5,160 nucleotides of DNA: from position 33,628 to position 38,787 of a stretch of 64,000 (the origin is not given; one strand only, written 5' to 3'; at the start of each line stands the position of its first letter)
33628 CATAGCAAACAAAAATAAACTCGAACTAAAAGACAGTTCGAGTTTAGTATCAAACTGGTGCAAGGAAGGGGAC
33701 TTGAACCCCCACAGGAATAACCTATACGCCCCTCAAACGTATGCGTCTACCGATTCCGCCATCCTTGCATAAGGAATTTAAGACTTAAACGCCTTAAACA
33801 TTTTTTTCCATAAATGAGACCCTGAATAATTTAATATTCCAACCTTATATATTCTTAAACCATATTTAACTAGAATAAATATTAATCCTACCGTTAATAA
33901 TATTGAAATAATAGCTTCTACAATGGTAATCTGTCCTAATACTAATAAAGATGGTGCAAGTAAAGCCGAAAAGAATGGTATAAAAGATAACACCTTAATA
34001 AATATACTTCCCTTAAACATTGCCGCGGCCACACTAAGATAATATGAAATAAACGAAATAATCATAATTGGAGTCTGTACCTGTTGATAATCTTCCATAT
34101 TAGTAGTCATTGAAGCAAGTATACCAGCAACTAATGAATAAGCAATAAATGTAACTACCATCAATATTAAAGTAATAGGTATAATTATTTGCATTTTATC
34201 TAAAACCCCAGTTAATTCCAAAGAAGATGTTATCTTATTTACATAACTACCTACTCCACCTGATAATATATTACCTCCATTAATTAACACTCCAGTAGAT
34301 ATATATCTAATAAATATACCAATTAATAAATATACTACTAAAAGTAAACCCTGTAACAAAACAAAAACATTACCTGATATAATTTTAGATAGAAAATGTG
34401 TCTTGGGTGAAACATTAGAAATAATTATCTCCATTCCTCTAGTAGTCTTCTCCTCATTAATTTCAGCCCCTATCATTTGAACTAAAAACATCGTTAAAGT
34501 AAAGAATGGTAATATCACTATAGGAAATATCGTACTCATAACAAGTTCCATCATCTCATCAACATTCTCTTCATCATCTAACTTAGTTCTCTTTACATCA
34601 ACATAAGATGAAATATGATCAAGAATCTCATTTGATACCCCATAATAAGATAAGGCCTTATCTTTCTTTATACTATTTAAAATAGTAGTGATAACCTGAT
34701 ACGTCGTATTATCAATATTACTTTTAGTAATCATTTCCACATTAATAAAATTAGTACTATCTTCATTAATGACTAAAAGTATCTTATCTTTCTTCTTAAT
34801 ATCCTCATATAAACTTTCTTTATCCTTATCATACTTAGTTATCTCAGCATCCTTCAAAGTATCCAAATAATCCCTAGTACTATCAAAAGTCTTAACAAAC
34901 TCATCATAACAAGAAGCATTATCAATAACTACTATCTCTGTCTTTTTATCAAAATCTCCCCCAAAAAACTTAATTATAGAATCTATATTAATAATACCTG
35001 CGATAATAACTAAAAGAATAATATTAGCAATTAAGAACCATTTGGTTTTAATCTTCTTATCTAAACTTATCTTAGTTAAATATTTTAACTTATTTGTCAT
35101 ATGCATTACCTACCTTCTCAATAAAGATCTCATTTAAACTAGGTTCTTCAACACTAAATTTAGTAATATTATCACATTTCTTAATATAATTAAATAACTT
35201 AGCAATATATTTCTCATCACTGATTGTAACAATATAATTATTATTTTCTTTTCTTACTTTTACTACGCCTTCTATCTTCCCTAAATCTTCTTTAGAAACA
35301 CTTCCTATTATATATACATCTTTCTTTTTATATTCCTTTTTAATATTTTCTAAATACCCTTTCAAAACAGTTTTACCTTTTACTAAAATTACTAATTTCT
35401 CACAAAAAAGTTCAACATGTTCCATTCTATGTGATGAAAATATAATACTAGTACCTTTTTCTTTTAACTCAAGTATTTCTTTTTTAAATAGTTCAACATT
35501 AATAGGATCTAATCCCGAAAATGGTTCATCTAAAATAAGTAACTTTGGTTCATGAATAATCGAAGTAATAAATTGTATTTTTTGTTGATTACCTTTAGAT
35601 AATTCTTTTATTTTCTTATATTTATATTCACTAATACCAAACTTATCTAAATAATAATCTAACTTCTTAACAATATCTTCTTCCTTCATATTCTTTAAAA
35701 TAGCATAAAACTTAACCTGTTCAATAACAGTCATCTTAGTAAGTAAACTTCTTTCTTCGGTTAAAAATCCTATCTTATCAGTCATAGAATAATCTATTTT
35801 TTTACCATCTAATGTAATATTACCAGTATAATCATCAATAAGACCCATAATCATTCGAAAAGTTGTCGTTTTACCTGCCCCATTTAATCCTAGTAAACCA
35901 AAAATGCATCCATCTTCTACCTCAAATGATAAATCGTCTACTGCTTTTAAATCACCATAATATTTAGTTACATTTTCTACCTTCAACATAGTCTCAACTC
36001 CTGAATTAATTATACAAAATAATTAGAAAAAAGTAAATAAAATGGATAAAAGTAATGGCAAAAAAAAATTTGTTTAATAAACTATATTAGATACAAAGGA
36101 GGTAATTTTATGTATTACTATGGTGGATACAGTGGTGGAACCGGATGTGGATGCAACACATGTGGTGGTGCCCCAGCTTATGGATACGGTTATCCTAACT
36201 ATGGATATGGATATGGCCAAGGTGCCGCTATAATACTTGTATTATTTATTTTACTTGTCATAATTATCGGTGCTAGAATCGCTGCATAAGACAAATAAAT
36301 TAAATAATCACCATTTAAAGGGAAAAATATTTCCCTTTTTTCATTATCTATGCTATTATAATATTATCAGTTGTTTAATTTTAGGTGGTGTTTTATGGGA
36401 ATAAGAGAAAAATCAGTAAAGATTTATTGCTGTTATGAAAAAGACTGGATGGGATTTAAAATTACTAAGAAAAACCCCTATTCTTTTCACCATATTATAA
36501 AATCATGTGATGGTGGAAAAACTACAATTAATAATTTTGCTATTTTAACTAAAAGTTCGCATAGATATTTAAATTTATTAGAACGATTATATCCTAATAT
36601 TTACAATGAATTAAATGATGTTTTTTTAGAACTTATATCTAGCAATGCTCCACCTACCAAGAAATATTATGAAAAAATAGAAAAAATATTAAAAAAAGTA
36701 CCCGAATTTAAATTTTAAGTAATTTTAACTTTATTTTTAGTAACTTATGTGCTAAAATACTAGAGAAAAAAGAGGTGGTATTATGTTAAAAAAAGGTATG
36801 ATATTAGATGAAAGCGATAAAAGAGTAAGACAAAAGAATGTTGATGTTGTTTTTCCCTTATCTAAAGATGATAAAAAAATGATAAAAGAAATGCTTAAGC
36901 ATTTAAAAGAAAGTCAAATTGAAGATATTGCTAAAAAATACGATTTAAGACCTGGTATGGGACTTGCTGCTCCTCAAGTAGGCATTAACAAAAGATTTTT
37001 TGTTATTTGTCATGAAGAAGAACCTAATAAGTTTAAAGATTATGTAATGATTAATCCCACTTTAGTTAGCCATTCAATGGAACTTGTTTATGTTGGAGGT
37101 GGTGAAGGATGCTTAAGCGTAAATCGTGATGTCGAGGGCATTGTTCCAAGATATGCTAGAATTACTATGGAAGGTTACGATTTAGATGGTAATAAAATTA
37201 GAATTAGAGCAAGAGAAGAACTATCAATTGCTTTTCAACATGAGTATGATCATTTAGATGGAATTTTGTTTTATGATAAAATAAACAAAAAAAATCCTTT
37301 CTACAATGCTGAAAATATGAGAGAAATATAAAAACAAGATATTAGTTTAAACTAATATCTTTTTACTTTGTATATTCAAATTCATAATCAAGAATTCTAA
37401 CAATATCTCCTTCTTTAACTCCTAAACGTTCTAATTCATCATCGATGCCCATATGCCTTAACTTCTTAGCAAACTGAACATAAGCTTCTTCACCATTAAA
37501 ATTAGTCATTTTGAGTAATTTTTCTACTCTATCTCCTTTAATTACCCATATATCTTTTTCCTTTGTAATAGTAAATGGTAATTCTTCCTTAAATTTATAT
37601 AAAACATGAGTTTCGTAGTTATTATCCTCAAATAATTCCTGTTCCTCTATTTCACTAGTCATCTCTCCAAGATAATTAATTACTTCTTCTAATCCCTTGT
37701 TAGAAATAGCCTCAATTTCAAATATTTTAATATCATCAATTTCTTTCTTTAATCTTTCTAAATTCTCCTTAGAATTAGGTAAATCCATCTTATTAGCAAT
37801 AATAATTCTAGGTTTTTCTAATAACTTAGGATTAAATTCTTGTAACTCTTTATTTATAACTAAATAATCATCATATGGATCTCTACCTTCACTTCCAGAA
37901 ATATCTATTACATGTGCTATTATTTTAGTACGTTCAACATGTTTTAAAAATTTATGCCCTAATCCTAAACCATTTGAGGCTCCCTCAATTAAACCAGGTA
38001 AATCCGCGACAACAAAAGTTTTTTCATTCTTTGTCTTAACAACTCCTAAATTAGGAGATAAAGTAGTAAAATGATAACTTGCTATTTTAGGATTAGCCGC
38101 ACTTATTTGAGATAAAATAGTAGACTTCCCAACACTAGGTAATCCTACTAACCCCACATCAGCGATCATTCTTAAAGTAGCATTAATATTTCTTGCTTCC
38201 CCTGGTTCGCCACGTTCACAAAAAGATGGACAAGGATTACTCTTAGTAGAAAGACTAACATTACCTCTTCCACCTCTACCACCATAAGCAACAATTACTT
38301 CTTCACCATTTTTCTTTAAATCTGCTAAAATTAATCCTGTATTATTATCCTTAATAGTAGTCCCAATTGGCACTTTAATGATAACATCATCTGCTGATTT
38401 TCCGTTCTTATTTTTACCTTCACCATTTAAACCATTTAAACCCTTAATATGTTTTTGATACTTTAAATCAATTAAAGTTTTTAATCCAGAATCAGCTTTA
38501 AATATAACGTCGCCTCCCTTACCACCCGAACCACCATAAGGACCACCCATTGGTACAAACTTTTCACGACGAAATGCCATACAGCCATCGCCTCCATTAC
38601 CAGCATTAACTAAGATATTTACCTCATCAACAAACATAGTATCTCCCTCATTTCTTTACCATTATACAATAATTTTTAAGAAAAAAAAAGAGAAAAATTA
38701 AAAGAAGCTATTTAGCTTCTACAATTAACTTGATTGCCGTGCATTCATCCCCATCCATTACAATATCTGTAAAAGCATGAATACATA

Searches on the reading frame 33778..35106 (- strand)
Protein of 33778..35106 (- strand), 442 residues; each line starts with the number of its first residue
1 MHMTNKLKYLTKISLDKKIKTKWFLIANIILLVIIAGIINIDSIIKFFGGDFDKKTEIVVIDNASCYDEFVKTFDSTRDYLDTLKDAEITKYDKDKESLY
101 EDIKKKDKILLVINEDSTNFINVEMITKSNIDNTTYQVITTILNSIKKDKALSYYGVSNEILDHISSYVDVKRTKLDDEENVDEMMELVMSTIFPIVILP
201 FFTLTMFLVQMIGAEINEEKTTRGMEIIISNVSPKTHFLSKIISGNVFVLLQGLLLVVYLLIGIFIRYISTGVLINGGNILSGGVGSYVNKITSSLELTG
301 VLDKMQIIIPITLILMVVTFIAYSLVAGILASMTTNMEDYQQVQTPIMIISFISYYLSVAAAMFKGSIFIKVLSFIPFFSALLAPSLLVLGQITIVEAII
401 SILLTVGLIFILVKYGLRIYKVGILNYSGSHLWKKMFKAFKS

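Call 23: search_protein_families(library=pfam, proteins=[window:33778-35106:-], max_evalue=0.001)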
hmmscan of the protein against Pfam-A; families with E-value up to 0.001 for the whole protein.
window:33778-35106:- (442 aa): 1 family
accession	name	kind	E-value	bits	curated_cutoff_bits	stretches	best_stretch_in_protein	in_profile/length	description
PF12698.13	ABC2_membrane_3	-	2.8e-27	96.2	31.6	1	22-412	1-341/347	ABC-2 family transporter protein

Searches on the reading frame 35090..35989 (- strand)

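Call 23: search_protein_families(library=pfam, proteins=[window:35090-35989:-], max_evalue=0.001)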
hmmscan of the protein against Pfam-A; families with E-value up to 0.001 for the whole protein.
window:35090-35989:- (299 aa): 3 families
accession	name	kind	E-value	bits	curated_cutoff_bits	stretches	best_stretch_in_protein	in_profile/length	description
PF00005.33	ABC_tran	-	7.3e-28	98.3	25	1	18-157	2-136/137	ABC transporter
PF13732.12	DrrA1-3_C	-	1.4e-16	61.3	27.4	1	211-293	1-81/81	ATP-binding protein DrrA1-3-like, C-terminal domain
PF13304.12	AAA_21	-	6.4e-11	43.3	27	1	127-187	235-298/304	AAA domain, putative AbiEii toxin, Type IV TA system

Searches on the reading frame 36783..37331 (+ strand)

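Call 32: search_protein_families(library=pfam, proteins=[window:36783-37331:+], max_evalue=0.001)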
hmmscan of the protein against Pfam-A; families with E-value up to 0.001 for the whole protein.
window:36783-37331:+ (182 aa): 1 family
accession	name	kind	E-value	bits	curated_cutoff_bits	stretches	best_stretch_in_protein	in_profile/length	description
PF01327.26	Pep_deformylase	-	4.7e-41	140.4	22.8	1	7-171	4-154/156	Polypeptide deformylase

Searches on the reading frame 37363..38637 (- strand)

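Call 23: search_protein_families(library=pfam, proteins=[window:37363-38637:-], max_evalue=0.001)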
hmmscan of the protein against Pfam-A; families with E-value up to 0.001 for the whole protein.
window:37363-38637:- (424 aa): 5 families
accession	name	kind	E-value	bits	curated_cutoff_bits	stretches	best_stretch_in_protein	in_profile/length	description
PF01018.28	GTP1_OBG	-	2.6e-56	190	27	1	3-156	1-154/155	GTP1/OBG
PF09269.16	DUF1967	-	7.7e-24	84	27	1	355-422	1-70/70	Domain of unknown function (DUF1967)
PF01926.29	MMR_HSR1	-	1.2e-23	83.8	21.9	1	160-283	1-113/113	50S ribosome-binding GTPase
PF02421.24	FeoB_N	-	7.8e-10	38.9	27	1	161-321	3-154/156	Ferrous iron transport protein B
PF10662.15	PduV-EutP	-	0.00049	20.3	21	0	271-323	86-141/143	Ethanolamine utilisation - propanediol utilisation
